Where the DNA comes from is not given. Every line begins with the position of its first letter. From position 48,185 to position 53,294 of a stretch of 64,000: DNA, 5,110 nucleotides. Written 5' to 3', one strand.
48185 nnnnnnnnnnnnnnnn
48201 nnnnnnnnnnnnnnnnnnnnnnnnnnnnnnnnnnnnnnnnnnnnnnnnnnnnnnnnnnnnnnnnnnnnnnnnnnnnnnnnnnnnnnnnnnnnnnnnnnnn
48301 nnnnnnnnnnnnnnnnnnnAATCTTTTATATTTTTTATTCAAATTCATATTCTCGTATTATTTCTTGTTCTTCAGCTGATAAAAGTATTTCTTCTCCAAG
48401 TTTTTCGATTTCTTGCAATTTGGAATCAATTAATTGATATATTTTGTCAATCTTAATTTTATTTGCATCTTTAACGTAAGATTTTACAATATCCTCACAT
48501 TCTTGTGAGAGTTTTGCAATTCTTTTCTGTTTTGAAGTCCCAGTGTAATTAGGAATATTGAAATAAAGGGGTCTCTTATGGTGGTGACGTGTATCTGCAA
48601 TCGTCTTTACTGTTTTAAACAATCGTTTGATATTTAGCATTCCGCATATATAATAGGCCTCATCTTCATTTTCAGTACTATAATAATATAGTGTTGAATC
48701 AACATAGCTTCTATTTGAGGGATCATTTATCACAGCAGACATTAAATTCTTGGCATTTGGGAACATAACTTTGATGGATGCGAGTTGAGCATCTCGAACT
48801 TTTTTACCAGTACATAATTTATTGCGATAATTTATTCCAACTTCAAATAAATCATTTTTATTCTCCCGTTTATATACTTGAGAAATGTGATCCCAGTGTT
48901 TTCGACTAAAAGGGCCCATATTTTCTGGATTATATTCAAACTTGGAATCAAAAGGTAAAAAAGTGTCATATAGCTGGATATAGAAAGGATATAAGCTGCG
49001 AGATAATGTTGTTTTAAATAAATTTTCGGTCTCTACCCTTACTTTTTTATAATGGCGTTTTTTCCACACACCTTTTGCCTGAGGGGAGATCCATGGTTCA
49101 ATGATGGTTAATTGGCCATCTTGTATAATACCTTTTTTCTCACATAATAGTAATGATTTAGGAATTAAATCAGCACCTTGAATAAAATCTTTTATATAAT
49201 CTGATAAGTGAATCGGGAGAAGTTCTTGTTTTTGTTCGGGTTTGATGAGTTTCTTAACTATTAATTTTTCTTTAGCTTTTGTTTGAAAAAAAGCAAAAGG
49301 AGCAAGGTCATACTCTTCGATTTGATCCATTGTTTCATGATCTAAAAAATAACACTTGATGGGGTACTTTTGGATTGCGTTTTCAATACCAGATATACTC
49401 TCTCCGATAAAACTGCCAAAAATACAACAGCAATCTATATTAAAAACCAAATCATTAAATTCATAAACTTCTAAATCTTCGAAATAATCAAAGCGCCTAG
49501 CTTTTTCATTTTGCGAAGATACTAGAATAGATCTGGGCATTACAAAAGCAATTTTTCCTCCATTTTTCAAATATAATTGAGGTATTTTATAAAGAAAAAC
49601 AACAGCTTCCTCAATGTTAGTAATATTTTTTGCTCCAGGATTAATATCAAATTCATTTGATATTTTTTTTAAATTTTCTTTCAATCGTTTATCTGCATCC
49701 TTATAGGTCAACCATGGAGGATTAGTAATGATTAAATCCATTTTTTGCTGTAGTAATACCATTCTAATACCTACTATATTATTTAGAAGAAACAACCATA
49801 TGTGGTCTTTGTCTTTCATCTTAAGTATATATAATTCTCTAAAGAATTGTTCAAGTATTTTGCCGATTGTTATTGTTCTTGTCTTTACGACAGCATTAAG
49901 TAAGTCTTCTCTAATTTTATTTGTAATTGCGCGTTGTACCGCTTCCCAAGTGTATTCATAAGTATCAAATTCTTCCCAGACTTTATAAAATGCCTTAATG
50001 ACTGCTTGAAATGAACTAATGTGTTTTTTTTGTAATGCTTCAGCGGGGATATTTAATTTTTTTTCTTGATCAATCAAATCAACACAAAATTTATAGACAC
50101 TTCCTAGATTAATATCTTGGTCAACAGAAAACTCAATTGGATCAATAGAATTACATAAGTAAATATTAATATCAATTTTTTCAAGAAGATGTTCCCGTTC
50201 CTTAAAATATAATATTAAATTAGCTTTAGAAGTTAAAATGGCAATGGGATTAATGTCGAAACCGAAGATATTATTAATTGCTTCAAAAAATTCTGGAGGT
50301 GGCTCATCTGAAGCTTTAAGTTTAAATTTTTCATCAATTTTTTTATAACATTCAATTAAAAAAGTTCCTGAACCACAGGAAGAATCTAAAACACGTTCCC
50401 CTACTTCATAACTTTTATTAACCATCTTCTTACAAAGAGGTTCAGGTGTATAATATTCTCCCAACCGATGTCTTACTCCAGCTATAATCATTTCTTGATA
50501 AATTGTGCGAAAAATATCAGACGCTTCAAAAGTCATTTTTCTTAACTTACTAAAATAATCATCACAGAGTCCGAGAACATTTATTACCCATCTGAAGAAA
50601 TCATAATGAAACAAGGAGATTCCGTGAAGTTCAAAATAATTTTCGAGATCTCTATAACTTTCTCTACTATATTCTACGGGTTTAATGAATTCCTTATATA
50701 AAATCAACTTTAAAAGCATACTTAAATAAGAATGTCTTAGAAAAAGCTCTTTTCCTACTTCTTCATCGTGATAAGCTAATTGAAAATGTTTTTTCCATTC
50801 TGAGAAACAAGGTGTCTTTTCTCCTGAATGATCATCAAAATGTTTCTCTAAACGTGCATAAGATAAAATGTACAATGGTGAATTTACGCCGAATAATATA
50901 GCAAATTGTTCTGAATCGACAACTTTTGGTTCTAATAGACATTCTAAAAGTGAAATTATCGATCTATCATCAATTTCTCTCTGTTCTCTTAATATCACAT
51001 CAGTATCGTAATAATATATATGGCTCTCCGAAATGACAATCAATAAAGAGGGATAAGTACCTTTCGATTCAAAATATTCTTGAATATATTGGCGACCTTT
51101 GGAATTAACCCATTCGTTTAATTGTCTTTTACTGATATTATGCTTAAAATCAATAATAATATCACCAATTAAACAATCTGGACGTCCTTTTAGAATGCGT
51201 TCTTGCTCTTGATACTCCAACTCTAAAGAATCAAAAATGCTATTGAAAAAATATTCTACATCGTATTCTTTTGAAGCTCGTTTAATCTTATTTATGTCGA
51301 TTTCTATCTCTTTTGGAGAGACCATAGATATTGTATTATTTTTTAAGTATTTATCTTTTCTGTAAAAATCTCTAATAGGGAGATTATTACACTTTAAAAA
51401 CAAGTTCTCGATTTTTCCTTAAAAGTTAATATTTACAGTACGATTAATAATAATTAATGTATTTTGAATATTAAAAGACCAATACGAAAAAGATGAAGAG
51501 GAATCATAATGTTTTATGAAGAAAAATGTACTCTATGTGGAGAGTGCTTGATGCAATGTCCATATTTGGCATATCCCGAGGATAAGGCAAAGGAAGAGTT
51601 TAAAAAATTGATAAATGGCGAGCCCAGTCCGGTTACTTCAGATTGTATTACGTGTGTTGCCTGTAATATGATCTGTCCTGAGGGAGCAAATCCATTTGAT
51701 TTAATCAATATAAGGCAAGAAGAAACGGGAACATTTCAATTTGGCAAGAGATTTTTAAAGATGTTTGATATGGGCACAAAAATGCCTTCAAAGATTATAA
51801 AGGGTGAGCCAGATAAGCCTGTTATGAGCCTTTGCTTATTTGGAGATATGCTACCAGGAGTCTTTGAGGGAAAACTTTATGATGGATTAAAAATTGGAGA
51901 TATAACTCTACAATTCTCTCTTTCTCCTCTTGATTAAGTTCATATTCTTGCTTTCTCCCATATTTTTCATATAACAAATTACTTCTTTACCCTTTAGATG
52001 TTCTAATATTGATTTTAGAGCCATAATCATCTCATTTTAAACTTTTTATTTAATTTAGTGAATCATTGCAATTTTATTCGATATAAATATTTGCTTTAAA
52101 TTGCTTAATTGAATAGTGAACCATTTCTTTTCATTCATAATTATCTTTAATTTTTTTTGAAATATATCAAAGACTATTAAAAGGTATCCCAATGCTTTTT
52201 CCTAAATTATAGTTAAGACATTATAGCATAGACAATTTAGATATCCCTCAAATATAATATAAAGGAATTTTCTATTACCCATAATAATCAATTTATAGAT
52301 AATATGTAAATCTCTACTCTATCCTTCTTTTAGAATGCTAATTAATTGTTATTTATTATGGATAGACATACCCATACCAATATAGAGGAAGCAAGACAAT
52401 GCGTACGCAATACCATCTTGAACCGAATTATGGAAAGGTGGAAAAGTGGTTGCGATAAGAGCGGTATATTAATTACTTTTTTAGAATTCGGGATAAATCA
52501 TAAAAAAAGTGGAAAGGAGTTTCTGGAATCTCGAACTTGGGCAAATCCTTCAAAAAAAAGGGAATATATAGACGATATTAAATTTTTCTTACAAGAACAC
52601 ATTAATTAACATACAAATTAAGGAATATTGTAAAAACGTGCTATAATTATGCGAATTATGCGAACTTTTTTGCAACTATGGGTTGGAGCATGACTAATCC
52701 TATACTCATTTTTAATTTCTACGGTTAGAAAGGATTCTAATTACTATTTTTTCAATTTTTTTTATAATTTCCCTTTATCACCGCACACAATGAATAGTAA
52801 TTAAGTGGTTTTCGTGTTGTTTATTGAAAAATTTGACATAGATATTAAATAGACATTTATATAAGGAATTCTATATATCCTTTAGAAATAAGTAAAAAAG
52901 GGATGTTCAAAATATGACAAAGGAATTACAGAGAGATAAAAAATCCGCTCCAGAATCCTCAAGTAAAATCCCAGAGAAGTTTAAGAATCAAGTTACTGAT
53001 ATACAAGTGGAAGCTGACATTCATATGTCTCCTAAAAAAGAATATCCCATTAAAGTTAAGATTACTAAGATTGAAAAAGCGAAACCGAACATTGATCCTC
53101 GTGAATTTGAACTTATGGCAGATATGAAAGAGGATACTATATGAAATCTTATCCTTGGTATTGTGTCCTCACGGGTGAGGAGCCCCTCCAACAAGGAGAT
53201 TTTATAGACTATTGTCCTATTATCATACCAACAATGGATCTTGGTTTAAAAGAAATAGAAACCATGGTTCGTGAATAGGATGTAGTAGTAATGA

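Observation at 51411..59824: Triplicated promoter + 5-prime CDS of one Fe-S/CCG gene delimiting two cargo segments (tandem integrations into a gene's 5-prime end?)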

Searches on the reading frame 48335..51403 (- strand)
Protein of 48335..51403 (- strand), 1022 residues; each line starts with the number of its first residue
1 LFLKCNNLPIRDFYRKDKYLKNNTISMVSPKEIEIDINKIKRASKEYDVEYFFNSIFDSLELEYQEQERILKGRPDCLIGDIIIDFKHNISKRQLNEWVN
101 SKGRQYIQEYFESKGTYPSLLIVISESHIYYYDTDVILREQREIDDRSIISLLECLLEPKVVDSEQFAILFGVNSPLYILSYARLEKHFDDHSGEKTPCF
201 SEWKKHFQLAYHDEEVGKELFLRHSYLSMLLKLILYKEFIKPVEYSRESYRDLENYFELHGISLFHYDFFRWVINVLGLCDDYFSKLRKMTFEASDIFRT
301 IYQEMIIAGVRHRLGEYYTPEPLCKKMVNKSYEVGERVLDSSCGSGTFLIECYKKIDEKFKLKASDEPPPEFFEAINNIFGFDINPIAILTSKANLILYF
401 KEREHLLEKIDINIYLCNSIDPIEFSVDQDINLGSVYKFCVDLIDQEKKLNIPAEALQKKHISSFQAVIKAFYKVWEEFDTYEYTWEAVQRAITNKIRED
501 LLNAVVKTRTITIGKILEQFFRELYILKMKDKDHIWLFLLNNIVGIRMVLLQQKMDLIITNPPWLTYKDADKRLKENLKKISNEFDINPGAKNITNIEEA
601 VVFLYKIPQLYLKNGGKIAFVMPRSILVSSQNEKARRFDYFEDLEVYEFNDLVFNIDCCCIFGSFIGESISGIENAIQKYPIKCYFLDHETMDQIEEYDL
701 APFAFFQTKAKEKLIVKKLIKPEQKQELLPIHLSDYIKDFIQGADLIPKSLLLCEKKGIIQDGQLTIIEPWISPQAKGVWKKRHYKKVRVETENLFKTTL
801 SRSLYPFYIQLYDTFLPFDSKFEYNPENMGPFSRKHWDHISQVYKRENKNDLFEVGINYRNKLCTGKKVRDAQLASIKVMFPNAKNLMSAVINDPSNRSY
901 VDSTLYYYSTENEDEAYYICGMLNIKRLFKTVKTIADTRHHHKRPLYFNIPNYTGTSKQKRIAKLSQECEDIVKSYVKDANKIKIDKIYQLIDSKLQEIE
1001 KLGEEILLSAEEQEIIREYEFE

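Call 7: search_protein_families(library=pfam, proteins=[window:48335-51403:-], max_evalue=0.01)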
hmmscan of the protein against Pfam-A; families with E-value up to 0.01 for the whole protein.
window:48335-51403:- (1022 aa): 4 families
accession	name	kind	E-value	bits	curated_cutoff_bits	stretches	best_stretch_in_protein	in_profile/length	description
PF02384.22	N6_Mtase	-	2.9e-15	56.9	20.4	2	296-400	4-101/311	N-6 DNA Methylase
PF07669.17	Eco57I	-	2.3e-08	34.7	25.3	1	377-644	1-157/171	Eco57I restriction-modification methylase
PF20473.4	MmeI_Mtase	-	9.6e-07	28.7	27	0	337-358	22-43/259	MmeI, DNA-methyltransferase domain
PF01170.24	UPF0020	-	1.7e-05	25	22.3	0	326-407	19-107/197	RMKL-like, methyltransferase domain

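Call 33: search_protein_families(library=padloc, proteins=[window:48335-51403:-], max_evalue=0.001)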
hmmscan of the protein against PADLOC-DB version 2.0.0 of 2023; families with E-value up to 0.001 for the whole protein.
window:48335-51403:- (1022 aa): 18 families
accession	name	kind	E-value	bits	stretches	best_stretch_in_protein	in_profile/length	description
PDLC03630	REase_MTase_IIG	-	1.8e-55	186.3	3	285-653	341-709/1100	Type IIG restriction enzyme-methyltransferase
PDLC03625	REase_MTase_IIG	-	2.5e-27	93.1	1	286-634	379-706/1109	Type IIG restriction enzyme-methyltransferase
PDLC03580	REase_II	-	2.5e-23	79.9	1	286-637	350-705/1112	Type II restriction enzyme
PDLC03021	MTase_I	-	5e-18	63.2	2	271-399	126-248/491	Type I methyltransferase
PDLC04134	mad2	-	6.7e-14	49.6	1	293-418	249-347/492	mads_2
PDLC03267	MTase_II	-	7.5e-14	49.5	2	552-655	104-204/539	Type II methyltransferase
PDLC03318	MTase_II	-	8.5e-14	48.8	2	295-398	324-445/723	Type II methyltransferase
PDLC03348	MTase_II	-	2.8e-13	47.3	1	292-399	198-312/727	Type II methyltransferase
PDLC03025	MTase_I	-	2.6e-12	44.2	1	291-399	141-242/569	Type I methyltransferase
PDLC03026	MTase_I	-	2e-10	38.4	1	310-383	138-212/487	Type I methyltransferase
PDLC03338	MTase_II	-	2e-09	34.7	1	293-421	108-239/604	Type II methyltransferase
PDLC02529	PglX|PglXI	-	1e-08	31.4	1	336-398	229-292/1189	PglX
PDLC03357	MTase_II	-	6.8e-08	29.3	1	290-358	96-165/620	Type II methyltransferase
PDLC03719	oMTase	-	1.2e-07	29.1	0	308-355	19-70/387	orphan methyltransferase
PDLC03218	MTase_II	-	1.3e-07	28.6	1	295-353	245-304/532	Type II methyltransferase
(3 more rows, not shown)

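Call 71: find_encoding_contigs(protein=window:48335-51325:-, flank=6000, max_places=5)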
Protein window:48335-51325:- (996 aa): 1 contig read that carries it; 1 place shown.
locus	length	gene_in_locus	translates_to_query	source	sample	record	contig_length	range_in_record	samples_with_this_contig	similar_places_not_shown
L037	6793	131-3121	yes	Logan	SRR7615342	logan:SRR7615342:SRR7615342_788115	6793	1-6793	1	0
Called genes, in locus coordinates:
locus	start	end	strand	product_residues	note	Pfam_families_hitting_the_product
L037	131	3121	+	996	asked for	PF02384:N6_Mtase, PF01170:UPF0020 (faint), PF20473:MmeI_Mtase (faint), PF07669:Eco57I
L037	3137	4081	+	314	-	-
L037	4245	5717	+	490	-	PF13175:AAA_15, PF13304:AAA_21, PF12476:DUF3696 (weak)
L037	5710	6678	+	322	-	-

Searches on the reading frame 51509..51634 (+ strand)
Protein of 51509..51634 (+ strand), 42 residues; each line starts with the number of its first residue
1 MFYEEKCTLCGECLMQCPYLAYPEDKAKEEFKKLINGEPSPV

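Call 46: find_homologous_proteins(query=window:51509-51634:+, max_evalue=1)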
Query seq(42 aa) (42 aa): 1 proteins with E <= 1 among 1 candidates.
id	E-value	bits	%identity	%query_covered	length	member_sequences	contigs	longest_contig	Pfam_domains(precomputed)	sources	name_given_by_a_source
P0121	3.3e-11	59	78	86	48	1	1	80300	PF12837.13,PF00037.33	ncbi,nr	ncbi:MAG: hypothetical protein EU529_00800 [Promethearchaeota archaeon]|nr:MAG: hypothetical protein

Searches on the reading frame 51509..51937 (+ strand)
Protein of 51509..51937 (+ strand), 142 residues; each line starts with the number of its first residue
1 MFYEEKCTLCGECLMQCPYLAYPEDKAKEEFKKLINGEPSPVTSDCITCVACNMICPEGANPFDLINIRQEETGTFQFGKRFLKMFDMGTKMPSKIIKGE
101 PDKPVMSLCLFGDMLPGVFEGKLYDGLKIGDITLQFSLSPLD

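Call 7: search_protein_families(library=pfam, proteins=[window:51509-51937:+], max_evalue=0.01)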
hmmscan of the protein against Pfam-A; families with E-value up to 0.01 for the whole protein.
window:51509-51937:+ (142 aa): 13 families
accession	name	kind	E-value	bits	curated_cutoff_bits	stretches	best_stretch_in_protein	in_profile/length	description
PF13237.11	Fer4_10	-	1.5e-07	31.6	25.5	1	4-57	6-53/53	4Fe-4S dicluster domain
PF13187.11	Fer4_9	-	4.4e-07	30.3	27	1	6-60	1-51/52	4Fe-4S dicluster domain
PF00037.32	Fer4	-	1.5e-06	28.2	21.1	1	3-21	4-22/24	4Fe-4S binding domain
PF12838.12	Fer4_7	-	5.8e-06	27.1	27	1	6-60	1-52/52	4Fe-4S dicluster domain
PF12837.12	Fer4_6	-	6.7e-06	26.3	25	1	4-21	6-23/24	4Fe-4S binding domain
PF13484.11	Fer4_16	-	3.4e-05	25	30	0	6-26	1-21/66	4Fe-4S double cluster binding domain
PF13183.11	Fer4_8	-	3.9e-05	24.5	27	1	5-59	3-67/68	4Fe-4S dicluster domain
PF13534.11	Fer4_17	-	0.0001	23.2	22.2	1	6-60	1-60/61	4Fe-4S dicluster domain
PF12800.12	Fer4_4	-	0.00014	22.4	24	1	5-19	2-16/17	4Fe-4S binding domain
PF12797.12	Fer4_2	-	0.00038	20.7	24.5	1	2-19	5-22/22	4Fe-4S binding domain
PF17179.9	Fer4_22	-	0.0043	18.3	27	0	46-58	2-14/95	4Fe-4S dicluster domain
PF12798.12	Fer4_3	-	0.0043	18.2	27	0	7-19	1-13/15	4Fe-4S binding domain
PF14697.11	Fer4_21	-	0.0052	17.3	35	0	4-57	5-52/59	4Fe-4S dicluster domain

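Call 40: find_encoding_contigs(protein=window:51509-51937:+, flank=10000, max_places=6)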
Protein window:51509-51937:+ (142 aa): no gene with exactly this product is on record in the collection.

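Call 62: find_homologous_proteins(query=window:51509-51937:+, max_evalue=0.00001)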
Query window:51509-51937:+ (142 aa): 5 proteins with E <= 0.00001 among 5 candidates.
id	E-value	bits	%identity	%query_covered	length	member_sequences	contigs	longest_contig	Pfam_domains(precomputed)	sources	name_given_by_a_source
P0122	2.9e-57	211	70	89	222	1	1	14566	PF12797.13,PF12837.13,PF00037.33,PF12838.13,PF13237.12,PF13183.12,PF13187.12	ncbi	ncbi:MAG: 4Fe-4S binding protein, partial [Promethearchaeota archaeon]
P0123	7.5e-45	170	73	70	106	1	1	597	PF14697.12,PF12837.13,PF00037.33,PF13484.12,PF12838.13,PF13237.12,PF13187.12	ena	-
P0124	2.3e-44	169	58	89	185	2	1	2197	-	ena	-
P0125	3.6e-37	145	72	63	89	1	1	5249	PF12797.13,PF12837.13,PF00037.33,PF13484.12,PF12838.13,PF13237.12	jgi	jgi:heterodisulfide reductase subunit C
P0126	5.5e-28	115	81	44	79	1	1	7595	PF12837.13,PF00037.33,PF12838.13,PF13534.12,PF13237.12,PF13183.12,PF13187.12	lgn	-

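Call 63: find_encoding_contigs(protein=P0126, flank=8000, max_places=4)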
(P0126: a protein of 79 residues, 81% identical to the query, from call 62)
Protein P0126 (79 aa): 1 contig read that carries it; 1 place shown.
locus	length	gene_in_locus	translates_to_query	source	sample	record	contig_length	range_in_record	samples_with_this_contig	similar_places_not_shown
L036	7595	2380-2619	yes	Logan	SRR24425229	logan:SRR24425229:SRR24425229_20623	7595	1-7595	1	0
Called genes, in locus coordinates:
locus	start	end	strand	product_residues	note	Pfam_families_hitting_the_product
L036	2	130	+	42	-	?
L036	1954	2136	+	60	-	-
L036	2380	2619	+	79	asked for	PF12838:Fer4_7 (faint), PF00037:Fer4 (weak), PF13237:Fer4_10 (weak), PF12837:Fer4_6 (faint), PF13183:Fer4_8 (weak), PF13187:Fer4_9 (weak), PF13534:Fer4_17 (weak)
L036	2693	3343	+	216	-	-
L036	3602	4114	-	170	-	PF02754:CCG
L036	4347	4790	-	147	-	PF13183:Fer4_8, PF13534:Fer4_17 (faint)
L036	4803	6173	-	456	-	PF01565:FAD_binding_4, PF02913:FAD-oxidase_C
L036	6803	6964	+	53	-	-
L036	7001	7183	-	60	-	-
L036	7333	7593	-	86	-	?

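Call 64: find_encoding_contigs(protein=P0125, flank=8000, max_places=4)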
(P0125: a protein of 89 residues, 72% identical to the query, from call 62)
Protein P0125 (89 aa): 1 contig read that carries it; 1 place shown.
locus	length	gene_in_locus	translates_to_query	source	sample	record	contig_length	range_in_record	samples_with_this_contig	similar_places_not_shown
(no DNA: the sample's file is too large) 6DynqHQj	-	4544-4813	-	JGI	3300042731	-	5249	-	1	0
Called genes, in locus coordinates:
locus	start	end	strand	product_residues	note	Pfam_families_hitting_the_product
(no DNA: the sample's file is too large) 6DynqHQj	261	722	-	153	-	-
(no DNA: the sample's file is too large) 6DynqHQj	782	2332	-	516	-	PF00664:ABC_membrane, PF00005:ABC_tran, PF02463:SMC_N (faint)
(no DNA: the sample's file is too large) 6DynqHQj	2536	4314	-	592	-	PF00664:ABC_membrane, PF00005:ABC_tran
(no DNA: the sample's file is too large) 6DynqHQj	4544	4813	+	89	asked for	PF00037:Fer4 (faint), PF12797:Fer4_2 (faint), PF12837:Fer4_6 (faint), PF12838:Fer4_7 (faint), PF13237:Fer4_10 (weak), PF13484:Fer4_16 (faint)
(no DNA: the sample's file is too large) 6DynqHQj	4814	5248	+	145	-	?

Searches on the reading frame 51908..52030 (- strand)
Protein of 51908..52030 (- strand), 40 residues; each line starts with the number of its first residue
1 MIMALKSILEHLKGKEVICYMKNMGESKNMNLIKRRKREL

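Call 32: search_protein_families(library=pfam, proteins=[window:51908-52030:-], max_evalue=0.05)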
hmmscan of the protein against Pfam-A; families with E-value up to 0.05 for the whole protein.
window:51908-52030:- (40 aa): 0 families

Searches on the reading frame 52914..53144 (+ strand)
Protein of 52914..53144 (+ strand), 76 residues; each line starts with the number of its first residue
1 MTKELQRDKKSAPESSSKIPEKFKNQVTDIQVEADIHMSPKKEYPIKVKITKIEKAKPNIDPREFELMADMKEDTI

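Call 32: search_protein_families(library=pfam, proteins=[window:52914-53144:+], max_evalue=0.05)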
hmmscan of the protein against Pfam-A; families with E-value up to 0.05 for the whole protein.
window:52914-53144:+ (76 aa): 0 families

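Call 72: find_encoding_contigs(protein=window:52914-53144:+, flank=6000, max_places=5)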
Protein window:52914-53144:+ (76 aa): 1 contig read that carries it; 1 place shown.
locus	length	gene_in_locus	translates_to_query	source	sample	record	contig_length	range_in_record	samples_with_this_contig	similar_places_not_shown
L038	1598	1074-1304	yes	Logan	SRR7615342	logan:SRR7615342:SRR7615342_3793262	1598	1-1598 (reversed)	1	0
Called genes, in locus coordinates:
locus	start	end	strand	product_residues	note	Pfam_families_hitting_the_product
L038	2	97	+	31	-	?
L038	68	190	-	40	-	-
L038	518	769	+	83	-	-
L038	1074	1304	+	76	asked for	-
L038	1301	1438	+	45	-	-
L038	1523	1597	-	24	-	?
